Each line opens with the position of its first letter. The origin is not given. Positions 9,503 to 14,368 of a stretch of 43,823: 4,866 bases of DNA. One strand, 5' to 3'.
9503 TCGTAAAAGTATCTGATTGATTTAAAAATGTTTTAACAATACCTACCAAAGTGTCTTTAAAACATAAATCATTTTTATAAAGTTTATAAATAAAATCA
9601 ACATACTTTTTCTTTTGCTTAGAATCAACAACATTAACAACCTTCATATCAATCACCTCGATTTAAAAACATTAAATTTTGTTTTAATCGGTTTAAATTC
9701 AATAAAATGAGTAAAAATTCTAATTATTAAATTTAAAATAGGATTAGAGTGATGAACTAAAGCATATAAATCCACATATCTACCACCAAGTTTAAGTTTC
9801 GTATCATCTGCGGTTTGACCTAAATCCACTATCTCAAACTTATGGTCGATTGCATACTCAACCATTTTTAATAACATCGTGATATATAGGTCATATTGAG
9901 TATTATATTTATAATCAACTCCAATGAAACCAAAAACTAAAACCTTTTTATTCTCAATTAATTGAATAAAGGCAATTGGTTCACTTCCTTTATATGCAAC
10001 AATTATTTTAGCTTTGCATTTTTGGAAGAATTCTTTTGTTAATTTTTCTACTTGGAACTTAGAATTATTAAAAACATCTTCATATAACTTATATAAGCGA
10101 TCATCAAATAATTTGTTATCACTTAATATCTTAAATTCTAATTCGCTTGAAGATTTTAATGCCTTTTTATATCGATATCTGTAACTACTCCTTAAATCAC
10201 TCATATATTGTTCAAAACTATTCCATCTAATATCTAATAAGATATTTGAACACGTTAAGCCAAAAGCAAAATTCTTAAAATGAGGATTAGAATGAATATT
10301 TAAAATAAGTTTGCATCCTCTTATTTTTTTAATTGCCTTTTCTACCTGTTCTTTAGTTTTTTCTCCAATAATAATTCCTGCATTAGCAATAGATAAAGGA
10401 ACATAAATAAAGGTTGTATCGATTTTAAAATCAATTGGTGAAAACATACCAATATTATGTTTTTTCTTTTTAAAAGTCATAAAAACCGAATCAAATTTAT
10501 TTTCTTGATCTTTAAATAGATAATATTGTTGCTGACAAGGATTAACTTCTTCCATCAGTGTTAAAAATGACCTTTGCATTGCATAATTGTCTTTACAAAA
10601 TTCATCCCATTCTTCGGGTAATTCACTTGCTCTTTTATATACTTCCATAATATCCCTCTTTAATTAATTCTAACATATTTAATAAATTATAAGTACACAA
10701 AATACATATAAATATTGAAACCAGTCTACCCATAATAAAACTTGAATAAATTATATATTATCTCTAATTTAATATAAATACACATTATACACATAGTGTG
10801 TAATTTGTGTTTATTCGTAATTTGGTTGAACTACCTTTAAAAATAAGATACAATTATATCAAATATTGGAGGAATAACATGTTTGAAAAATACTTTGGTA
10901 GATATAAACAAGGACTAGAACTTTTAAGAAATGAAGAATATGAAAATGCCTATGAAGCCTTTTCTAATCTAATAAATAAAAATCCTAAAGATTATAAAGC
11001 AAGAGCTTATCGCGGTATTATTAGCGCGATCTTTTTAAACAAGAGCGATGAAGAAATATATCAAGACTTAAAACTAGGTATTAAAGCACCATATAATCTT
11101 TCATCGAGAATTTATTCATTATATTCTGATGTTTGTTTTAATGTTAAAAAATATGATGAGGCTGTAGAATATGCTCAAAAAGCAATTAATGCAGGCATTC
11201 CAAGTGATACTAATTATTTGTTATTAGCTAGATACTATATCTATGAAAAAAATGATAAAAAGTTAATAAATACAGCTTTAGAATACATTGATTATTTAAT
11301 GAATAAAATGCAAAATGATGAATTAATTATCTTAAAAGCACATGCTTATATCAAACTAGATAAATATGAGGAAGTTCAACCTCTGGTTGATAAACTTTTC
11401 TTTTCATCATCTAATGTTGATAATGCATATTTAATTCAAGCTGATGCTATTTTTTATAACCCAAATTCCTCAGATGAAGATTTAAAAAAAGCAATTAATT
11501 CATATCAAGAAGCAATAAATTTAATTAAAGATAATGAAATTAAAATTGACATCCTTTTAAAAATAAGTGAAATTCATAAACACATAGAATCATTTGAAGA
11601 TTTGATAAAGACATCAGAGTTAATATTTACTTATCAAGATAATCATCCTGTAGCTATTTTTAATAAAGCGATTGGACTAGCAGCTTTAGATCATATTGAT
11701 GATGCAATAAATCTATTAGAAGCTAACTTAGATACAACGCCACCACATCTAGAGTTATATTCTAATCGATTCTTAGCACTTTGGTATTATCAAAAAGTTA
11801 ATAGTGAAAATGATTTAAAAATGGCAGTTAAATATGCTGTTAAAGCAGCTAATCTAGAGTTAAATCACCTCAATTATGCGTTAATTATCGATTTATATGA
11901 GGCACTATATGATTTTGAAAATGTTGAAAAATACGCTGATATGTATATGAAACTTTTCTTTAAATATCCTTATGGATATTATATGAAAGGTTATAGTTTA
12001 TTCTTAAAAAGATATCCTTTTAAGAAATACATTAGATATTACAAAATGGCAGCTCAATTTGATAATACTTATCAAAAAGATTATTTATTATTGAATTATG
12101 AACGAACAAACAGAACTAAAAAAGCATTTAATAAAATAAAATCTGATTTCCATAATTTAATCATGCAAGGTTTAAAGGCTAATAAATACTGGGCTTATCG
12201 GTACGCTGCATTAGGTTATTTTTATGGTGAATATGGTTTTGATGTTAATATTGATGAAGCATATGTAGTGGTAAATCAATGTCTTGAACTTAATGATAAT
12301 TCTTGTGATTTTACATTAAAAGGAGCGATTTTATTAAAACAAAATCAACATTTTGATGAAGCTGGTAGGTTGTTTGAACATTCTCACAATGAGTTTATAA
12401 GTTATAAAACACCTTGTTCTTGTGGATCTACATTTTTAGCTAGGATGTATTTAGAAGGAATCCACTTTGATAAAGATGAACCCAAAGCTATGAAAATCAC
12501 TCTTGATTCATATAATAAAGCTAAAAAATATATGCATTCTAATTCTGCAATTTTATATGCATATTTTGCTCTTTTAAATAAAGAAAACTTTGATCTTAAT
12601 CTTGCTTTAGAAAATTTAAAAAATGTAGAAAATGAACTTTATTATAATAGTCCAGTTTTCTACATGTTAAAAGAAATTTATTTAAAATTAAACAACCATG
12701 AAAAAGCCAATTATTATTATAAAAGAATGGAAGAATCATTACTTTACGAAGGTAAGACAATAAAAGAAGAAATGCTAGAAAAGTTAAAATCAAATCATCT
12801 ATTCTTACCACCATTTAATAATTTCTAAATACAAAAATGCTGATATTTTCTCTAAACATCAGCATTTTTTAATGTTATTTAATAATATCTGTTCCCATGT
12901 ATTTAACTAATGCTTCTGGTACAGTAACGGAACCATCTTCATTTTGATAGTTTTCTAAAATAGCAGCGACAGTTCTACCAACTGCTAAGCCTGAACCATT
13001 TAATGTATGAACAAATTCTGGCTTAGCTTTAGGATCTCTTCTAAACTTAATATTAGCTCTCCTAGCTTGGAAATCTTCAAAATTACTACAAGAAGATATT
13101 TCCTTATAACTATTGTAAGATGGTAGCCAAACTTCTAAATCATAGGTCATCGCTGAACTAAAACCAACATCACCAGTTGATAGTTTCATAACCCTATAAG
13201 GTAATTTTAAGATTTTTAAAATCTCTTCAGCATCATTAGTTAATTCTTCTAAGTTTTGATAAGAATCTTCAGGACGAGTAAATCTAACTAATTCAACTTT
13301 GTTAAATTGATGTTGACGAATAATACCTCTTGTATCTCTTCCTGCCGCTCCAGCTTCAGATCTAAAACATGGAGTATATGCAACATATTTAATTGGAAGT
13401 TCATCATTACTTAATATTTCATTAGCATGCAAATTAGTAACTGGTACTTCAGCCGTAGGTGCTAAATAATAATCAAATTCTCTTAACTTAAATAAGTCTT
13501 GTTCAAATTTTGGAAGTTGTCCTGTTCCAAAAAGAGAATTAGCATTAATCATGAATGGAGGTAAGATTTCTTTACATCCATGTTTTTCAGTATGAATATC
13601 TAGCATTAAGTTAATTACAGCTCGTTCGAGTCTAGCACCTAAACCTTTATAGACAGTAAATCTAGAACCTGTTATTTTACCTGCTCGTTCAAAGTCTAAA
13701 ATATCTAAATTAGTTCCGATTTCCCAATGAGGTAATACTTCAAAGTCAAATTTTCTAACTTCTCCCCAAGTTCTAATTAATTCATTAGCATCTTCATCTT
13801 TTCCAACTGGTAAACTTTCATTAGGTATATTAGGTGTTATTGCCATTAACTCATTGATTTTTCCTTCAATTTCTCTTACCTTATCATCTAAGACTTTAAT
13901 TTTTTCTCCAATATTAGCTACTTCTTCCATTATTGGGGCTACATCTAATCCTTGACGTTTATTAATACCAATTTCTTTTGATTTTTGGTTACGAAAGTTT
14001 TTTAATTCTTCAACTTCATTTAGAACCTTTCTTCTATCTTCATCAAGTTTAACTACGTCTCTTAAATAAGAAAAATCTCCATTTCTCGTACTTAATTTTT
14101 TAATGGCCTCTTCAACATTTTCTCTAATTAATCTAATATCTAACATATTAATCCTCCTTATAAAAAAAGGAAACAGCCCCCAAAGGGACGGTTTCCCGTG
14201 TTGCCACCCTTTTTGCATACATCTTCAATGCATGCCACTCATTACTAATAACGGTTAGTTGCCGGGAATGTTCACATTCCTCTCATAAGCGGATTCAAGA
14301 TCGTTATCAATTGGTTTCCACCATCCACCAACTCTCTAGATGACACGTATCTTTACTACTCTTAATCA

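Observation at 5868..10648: Four-gene operon pairing two FemABX/GNAT-like proteins with two B12-binding radical SAM enzymes, of unknown product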

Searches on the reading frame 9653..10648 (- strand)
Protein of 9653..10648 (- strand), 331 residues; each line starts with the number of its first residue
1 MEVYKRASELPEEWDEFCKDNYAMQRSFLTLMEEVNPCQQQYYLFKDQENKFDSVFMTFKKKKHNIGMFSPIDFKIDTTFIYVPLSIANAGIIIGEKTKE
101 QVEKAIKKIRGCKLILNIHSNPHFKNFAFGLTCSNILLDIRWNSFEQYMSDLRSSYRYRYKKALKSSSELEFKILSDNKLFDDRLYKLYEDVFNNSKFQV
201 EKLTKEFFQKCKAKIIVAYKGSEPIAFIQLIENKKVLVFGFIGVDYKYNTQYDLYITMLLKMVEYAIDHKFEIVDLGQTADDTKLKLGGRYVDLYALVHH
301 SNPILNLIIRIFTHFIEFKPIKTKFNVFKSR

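Call 3: search_protein_families(library=pfam, proteins=[window:9653-10648:-], max_evalue=0.1)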
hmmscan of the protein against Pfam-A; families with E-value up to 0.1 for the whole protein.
window:9653-10648:- (331 aa): 1 family
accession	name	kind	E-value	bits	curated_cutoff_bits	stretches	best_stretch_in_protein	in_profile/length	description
PF13480.13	Acetyltransf_6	-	1e-08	35.9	22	1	152-282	3-140/143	Acetyltransferase (GNAT) domain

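Call 4: search_protein_families(library=ncbifam, proteins=[window:9653-10648:-], max_evalue=0.1)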
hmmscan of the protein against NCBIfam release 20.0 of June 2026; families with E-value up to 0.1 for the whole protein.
window:9653-10648:- (331 aa): 0 families

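Call 16: find_homologous_proteins(query=window:9653-10648:-)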
Query window:9653-10648:- (331 aa): 68 proteins with E <= 0.001 among 2098 candidates.
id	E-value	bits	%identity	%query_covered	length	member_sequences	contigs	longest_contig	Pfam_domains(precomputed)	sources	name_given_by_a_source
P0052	8.4e-218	740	100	100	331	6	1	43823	PF13480.14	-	-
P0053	1.2e-155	536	71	99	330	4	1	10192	PF13480.14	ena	-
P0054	1.2e-141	490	74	86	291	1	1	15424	PF13480.14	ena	-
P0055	1.4e-138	480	65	99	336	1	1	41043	-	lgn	-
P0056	1.9e-129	450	60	99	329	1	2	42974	PF13480.14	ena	-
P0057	3.1e-129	449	60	99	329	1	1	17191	PF13480.14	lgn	-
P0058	3.1e-102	360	50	99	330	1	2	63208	PF13480.14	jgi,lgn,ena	-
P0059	8.8e-100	352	47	99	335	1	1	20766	PF13480.14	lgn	-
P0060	4.1e-96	340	45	99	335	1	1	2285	PF13480.14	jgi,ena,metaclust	metaclust:\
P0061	1.1e-95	339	45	100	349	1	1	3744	PF13480.14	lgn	-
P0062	6.9e-95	336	46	99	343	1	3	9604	PF13480.14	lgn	-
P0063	2.3e-92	328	44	99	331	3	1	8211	PF13480.14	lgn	-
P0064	2.3e-90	321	48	98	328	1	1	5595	PF13480.14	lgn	-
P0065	8.3e-90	319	47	99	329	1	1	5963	PF13480.14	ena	-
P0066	3.0e-89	318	45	99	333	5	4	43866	PF13480.14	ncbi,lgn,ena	-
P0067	9.0e-89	316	43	99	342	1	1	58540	PF13480.14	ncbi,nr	ncbi:MAG: GNAT family N-acetyltransferase [Spirochaetales bacterium]|nr:GNAT family N-acetyltransfer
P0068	1.4e-88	315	46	97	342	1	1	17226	PF13480.14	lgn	-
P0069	2.5e-87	311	45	99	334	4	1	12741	PF13480.14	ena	-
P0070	3.1e-87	311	43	98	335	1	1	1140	PF13480.14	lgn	-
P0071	6.3e-87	310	45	98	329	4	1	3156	PF13480.14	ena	-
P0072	1.0e-86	309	46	100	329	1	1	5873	PF13480.14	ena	-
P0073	5.6e-86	307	43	98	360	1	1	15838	PF13480.14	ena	-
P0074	1.0e-85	306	45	98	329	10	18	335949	PF13480.14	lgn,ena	-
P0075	1.1e-85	306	45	98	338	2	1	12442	PF13480.14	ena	-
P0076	4.4e-85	304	45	98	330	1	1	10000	PF13480.14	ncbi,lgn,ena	-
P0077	5.0e-85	304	47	99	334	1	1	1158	PF13480.14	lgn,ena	-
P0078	8.5e-84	300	42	98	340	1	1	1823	PF13480.14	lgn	-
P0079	2.2e-83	298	46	98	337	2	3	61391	PF13480.14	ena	-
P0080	3.1e-83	298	44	98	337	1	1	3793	PF13480.14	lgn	-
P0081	3.3e-83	298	44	98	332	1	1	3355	PF13480.14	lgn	-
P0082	3.8e-82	294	44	98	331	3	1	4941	PF13480.14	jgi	jgi:hypothetical protein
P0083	8.2e-81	290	45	98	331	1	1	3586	PF13480.14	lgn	-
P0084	1.3e-79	286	42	99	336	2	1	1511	PF13480.14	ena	-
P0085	1.5e-79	286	42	99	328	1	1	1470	PF13480.14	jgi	jgi:hypothetical protein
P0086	3.0e-77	278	42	98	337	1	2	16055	PF13480.14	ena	-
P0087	3.7e-77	278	43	99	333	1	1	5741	PF13480.14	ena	-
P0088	7.5e-76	274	41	99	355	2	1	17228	PF13480.14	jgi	-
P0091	2.8e-70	255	39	99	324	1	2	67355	PF13480.14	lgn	-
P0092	5.6e-68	248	39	99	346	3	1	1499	PF13480.14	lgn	-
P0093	1.0e-67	247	40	99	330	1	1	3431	PF13480.14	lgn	-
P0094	3.0e-67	245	39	99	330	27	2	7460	PF13480.14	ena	-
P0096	1.3e-66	243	39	99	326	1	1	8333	PF13480.14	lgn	-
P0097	2.2e-66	243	39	99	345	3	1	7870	PF13480.14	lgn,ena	-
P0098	3.5e-65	239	39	100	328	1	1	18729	PF13480.14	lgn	-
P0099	3.8e-65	238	38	99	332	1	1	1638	PF13480.14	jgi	jgi:hypothetical protein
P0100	1.3e-64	237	39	99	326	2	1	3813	PF13480.14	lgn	-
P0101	1.6e-64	236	37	99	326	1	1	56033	PF13480.14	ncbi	-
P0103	1.5e-63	233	39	99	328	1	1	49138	PF13480.14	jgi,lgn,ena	-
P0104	2.0e-63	233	39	100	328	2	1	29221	PF13480.14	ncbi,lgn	-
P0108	2.0e-59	220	35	100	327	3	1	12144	PF13480.14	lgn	-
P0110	4.8e-56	209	35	99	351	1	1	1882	PF13480.14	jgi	jgi:hypothetical protein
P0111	7.2e-43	165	32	98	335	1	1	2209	PF13480.14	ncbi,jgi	jgi:hypothetical protein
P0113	3.0e-36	144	30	99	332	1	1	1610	PF13480.14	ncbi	-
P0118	2.3e-19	88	33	55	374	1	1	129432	PF13480.14,PF04339.19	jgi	-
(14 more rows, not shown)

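Call 23: search_solved_structures(query=A2, max_evalue=10)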
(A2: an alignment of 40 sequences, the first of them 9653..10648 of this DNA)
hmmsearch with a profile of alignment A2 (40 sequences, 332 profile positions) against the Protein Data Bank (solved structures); distinct sequences matched with E-value up to 10: 0.

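Call 39: predict_structure(alignment_id=A2)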
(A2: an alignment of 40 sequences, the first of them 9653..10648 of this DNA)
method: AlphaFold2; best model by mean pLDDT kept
length: 331 residues; sequences in the alignment: 40
mean_pLDDT: 95.1   pTM: 0.91
mean pLDDT of the five models: 95.1, 95.0, 94.9, 94.7, 94.6
residues with pLDDT >= 90: 299; 70-90: 30; 50-70: 2; < 50: 0
segments of 3 or more residues with pLDDT < 50: none
pLDDT, mean of each block of 10 residues (from residue 1): 98 96 95 93 98 98 87 90 91 97 98 96 96 96 98 98 97 98 98 85 93 97 98 96 95 97 99 95 95 96 95 90 92 60
secondary structure, 60 per line:
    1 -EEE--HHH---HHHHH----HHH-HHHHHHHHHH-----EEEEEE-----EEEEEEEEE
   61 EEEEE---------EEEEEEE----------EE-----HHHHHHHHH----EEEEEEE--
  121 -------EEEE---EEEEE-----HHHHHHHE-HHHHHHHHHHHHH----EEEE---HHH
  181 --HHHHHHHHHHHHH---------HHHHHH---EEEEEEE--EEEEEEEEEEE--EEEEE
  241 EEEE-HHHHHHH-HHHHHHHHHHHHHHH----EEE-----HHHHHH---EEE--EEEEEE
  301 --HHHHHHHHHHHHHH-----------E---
elements in order: E2-4 H13-17 H26-35 E41-46 E52-65 E75-81 H99-107 E112-118 E128-131 E135-139 H145-151 H154-166 E171-174 H183-195 H205-210 E214-220 E223-233 E236-244 H246-252 H254-268 E273-275 H281-286 E290-292 E295-300 H303-316

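Call 42: fold_search(model_id=the predicted structure, library=pdb)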
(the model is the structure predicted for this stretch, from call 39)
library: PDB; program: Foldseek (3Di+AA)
matches with E <= 10: 996; with E <= 0.001: 155
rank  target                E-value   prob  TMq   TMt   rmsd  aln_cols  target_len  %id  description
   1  7z6a_A                3.6e-12  1.00  0.59  0.59   5.6       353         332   14  CRYSTAL STRUCTURE OF WEISSELLA VIRIDESCENS FEMXVV NON-RIBOSOMAL AMINO ACID TRANSFERASE IN COMPLEX WITH A PEPTIDYL-XNA  (released 2022-10-26)
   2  1xe4                  1.8e-11  1.00  0.57  0.57   6.0       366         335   11  Crystal Structure of Weissella viridescens FemX (K36M) Mutant (released 2005-05-31)
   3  4ii9_A                2.1e-11  1.00  0.59  0.58   5.7       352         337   12  Crystal structure of Weissella viridescens FemXVv non-ribosomal amino acid transferase in complex with a peptidyl-RNA  (released 2013-07-03)
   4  1ne9                  3.4e-11  1.00  0.57  0.57   6.3       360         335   12  Crystal Structure of Weissella viridescens FemX at 1.7 Ang Resolution (released 2004-02-10)
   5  1xf8                  4.4e-11  1.00  0.57  0.57   6.1       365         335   12  Crystal Structure of Weissella viridescens FemX (Y254F) Mutant (released 2005-05-31)
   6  7z5y_A                6.8e-11  1.00  0.59  0.58   5.7       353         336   12  CRYSTAL STRUCTURE OF WEISSELLA VIRIDESCENS FEMXVV NON-RIBOSOMAL AMINO ACID TRANSFERASE IN COMPLEX WITH A PEPTIDYL-XNA  (released 2022-10-26)
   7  9wqx                  8.1e-11  1.00  0.59  0.67   5.3       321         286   12  aminoacyl-tRNA-dependent peptide synthase, Sbb17, complexed with streptothrisamine (released 2026-04-01)
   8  4v36_A                2.5e-10  1.00  0.51  0.52   6.9       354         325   11  The structure of L-PGS from Bacillus licheniformis (released 2015-08-19)
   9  1lrz                  2.8e-10  1.00  0.53  0.46   8.8       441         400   12  x-ray crystal structure of staphylococcus aureus femA (released 2002-09-04)
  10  9wqy                  4.3e-10  1.00  0.61  0.69   4.2       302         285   12  aminoacyl-tRNA-dependent peptide synthase, Sba18, complexed with streptothrisamine (released 2026-04-01)
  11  9wqw                  4.8e-10  1.00  0.60  0.67   4.1       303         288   13  aminoacyl-tRNA-dependent peptide synthase, Sbb17 (released 2026-04-01)
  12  5vrv_A                1.3e-09  1.00  0.53  0.54   8.7       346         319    9  2.05 Angstrom Resolution Crystal Structure of C-terminal Domain (DUF2156) of Putative Lysylphosphatidylglycerol Synthe (released 2017-05-24)
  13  9goe_A                2.0e-09  1.00  0.52  0.24   5.3       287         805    9  Cryo-EM structure of the multiple peptide resistance factor (MprF) from Pseudomonas aeruginosa bound to a synthetic na (released 2025-03-12)
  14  9j8q_A                2.0e-09  1.00  0.48  0.23   6.3       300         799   11  MprF from Pseudomonas aeruginosa in GDN micelle, C2 symmetry (released 2025-09-03)
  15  4v36_B                2.7e-09  1.00  0.53  0.55   6.7       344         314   11  The structure of L-PGS from Bacillus licheniformis (released 2015-08-19)
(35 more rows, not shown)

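Call 64: search_protein_families(library=padloc, proteins=[window:9653-10648:-], max_evalue=0.01)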
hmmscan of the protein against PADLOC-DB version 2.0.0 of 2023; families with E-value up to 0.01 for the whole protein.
window:9653-10648:- (331 aa): 0 families

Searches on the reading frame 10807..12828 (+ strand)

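Call 3: search_protein_families(library=pfam, proteins=[window:10807-12828:+], max_evalue=0.1)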
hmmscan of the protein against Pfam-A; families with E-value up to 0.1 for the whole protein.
window:10807-12828:+ (673 aa): 9 families
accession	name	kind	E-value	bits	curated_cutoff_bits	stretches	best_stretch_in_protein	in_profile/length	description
PF07719.23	TPR_2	-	1.8e-07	31.1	27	1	102-127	3-28/34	Tetratricopeptide repeat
PF14559.12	TPR_19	-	9.4e-05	23.1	25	0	168-197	22-51/68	Tetratricopeptide repeat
PF13432.12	TPR_16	-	0.00014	22.6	32.7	1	33-72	1-40/65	Tetratricopeptide repeat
PF13424.12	TPR_12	-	0.00029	21.4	30.1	0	101-143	4-47/77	Tetratricopeptide repeat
PF23914.1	TPR_CcmH_CycH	-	0.00031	21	42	1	563-645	67-151/158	Cytochrome c-type biogenesis protein H TPR domain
PF13428.12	TPR_14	-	0.00062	20.6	23.5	0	37-69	9-41/44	Tetratricopeptide repeat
PF12895.13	ANAPC3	-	0.0023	18.6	27.2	1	114-189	3-74/82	Anaphase-promoting complex, cyclosome, subunit 3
PF13371.12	TPR_9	-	0.0094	16.4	35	0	255-312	3-60/73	Tetratricopeptide repeat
PF25071.1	DUF7795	-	0.032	14.7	27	0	27-60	29-62/123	Domain of unknown function (DUF7795)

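Call 4: search_protein_families(library=ncbifam, proteins=[window:10807-12828:+], max_evalue=0.1)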
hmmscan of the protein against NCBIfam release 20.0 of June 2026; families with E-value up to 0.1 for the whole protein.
window:10807-12828:+ (673 aa): 2 families
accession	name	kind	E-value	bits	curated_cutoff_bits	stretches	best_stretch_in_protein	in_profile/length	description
TIGR00756.2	PPR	repeat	0.046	13.9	20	0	625-643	10-28/35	pentatricopeptide repeat protein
NF008757.0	PRK11788.1-5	equivalog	0.082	12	363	0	220-339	224-339/388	lipopolysaccharide assembly protein LapB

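Call 64: search_protein_families(library=padloc, proteins=[window:10807-12828:+], max_evalue=0.01)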
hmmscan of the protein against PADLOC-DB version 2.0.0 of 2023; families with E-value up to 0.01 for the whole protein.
window:10807-12828:+ (673 aa): 0 families

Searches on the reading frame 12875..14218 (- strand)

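Call 49: search_protein_families(library=pfam, proteins=[window:12875-14218:-], max_evalue=0.001)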
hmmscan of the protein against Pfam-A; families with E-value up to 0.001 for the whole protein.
window:12875-14218:- (447 aa): 2 families
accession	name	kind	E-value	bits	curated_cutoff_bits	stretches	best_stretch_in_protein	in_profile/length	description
PF00587.30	tRNA-synt_2b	-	2e-41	142.4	29.3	1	248-424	9-179/179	tRNA synthetase class II core domain (G, H, P, S and T)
PF02403.27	Seryl_tRNA_N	-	4.7e-26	91.6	28.2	1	25-132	1-108/108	Seryl-tRNA synthetase N-terminal domain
